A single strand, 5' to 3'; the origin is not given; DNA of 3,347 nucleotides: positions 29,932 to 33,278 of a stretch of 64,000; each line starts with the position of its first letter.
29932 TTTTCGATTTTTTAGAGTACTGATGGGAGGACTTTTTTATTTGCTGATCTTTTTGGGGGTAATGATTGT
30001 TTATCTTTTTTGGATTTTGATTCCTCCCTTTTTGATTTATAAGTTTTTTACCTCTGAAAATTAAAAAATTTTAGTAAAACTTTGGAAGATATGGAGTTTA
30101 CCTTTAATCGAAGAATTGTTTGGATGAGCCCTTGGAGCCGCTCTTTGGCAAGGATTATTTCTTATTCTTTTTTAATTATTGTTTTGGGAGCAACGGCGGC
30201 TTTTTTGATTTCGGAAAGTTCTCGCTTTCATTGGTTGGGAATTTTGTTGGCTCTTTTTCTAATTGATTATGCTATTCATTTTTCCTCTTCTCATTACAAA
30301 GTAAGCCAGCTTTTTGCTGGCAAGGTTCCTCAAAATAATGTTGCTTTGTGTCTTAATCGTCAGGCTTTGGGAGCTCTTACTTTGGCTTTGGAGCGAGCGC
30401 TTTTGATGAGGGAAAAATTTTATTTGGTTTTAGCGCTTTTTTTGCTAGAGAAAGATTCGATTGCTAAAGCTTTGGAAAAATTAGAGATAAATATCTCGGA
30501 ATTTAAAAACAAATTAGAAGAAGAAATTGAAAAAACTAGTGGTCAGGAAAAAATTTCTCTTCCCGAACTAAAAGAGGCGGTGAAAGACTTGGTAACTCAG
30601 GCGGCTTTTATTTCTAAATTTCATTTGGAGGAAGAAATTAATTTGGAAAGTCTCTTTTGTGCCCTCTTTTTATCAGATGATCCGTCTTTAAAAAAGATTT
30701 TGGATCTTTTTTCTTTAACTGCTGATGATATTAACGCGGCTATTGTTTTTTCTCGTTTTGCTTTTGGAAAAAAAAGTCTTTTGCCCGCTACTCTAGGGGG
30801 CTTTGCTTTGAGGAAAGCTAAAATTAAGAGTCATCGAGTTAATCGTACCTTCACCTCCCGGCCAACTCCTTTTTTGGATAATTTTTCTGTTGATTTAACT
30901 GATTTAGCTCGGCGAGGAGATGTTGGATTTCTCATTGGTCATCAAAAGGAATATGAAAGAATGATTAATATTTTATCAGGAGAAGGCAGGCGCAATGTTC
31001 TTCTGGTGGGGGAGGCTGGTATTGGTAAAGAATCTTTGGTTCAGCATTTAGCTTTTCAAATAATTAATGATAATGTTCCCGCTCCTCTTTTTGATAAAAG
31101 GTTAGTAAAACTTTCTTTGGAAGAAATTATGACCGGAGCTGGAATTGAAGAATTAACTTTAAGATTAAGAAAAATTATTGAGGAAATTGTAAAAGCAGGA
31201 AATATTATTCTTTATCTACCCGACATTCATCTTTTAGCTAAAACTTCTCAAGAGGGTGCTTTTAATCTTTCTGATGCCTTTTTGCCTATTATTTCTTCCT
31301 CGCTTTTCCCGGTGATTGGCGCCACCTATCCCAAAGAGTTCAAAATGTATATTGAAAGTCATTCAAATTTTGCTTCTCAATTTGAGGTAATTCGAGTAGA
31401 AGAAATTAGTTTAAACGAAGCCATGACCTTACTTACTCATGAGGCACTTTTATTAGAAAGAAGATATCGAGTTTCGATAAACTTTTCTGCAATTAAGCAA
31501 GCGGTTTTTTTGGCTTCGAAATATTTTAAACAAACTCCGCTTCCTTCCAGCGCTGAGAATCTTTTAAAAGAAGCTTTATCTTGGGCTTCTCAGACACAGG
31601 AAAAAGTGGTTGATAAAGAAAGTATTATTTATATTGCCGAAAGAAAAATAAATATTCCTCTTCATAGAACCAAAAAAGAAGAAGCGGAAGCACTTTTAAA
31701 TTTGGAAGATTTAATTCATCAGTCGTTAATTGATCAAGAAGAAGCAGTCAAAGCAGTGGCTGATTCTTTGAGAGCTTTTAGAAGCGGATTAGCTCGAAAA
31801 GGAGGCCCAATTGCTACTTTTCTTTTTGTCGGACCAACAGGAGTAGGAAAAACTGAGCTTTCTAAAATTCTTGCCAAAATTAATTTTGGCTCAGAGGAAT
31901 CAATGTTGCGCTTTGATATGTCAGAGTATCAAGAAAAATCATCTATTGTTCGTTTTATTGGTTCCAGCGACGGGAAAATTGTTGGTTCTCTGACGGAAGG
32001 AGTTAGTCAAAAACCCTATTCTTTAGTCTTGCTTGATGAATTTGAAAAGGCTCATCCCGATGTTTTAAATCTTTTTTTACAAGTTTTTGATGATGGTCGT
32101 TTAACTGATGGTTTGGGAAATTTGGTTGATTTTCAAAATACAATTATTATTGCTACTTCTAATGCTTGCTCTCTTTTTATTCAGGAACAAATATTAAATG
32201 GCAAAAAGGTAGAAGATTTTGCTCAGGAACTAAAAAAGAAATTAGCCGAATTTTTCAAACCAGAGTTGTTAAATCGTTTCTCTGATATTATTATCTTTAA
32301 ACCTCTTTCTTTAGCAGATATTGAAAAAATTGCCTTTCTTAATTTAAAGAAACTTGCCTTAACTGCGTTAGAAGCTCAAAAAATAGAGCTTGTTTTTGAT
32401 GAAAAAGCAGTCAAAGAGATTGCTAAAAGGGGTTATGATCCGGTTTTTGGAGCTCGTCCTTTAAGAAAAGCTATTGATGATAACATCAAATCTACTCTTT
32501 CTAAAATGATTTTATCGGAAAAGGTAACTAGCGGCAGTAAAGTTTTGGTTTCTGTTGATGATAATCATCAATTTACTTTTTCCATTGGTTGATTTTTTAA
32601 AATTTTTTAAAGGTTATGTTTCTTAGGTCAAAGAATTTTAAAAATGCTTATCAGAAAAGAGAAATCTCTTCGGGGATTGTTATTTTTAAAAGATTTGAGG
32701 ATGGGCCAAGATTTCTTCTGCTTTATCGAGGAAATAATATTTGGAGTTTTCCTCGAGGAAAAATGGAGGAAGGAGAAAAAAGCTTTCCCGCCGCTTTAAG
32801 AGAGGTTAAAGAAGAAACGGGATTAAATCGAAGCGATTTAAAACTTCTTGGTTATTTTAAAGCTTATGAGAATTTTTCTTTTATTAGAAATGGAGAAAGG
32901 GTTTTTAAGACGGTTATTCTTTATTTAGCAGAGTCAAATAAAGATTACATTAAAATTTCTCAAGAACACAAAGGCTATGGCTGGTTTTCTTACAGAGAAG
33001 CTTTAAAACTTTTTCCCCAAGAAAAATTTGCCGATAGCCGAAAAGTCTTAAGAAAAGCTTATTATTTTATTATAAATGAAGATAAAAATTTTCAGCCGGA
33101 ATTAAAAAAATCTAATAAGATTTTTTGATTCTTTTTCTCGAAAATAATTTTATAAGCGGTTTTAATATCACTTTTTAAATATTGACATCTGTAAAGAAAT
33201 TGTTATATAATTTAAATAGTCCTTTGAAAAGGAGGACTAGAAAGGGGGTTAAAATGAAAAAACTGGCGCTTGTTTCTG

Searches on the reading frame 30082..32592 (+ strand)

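Call 61: search_protein_families(library=pfam, proteins=[window:30082-32592:+], max_evalue=0.0001)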
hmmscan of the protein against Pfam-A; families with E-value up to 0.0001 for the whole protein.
window:30082-32592:+ (836 aa): 10 families
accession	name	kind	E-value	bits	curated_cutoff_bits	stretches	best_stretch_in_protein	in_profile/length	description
PF07724.20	AAA_2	-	3.6e-50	170.7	27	1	576-735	2-165/166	AAA domain (Cdc48 subfamily)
PF10431.15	ClpB_D2-small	-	1.1e-20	73.9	21.9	1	742-823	1-81/81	C-terminal, D2-small domain, of ClpB protein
PF00004.35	AAA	-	1.6e-16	61.4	21.2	1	581-700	2-115/131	ATPase family associated with various cellular activities (AAA)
PF07728.20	AAA_5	-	2e-14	54.2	22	1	580-696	2-124/139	AAA domain (dynein-related subfamily)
PF05673.19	DUF815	-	2.5e-08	33.8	23.8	0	296-349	46-92/249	Protein of unknown function (DUF815)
PF00158.32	Sigma54_activat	-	3.4e-06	27.3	20.2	0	578-702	23-151/168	Sigma-54 interaction domain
PF20720.3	nSTAND3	-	6.4e-06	26.4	27.2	0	289-331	5-45/155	Novel STAND NTPase 3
PF17871.7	AAA_lid_9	-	1e-05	25.8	22.8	1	444-513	2-71/104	AAA lid domain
PF13191.12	AAA_16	-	1.1e-05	26.4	32.6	0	296-328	14-49/167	AAA ATPase domain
PF05729.18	NACHT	-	1.2e-05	25.7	26.7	0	305-334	2-31/167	NACHT domain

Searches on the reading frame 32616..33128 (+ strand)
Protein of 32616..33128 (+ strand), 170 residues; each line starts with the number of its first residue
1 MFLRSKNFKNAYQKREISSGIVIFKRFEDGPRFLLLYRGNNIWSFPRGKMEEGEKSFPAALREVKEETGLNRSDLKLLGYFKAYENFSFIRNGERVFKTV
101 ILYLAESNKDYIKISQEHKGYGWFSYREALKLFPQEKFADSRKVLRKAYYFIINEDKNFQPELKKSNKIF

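Call 61: search_protein_families(library=pfam, proteins=[window:32616-33128:+], max_evalue=0.0001)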
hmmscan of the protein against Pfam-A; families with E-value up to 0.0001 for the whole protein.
window:32616-33128:+ (170 aa): 1 family
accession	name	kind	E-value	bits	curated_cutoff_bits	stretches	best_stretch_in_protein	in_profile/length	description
PF00293.34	NUDIX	-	6.3e-17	62.3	21.1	1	22-144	9-130/134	NUDIX domain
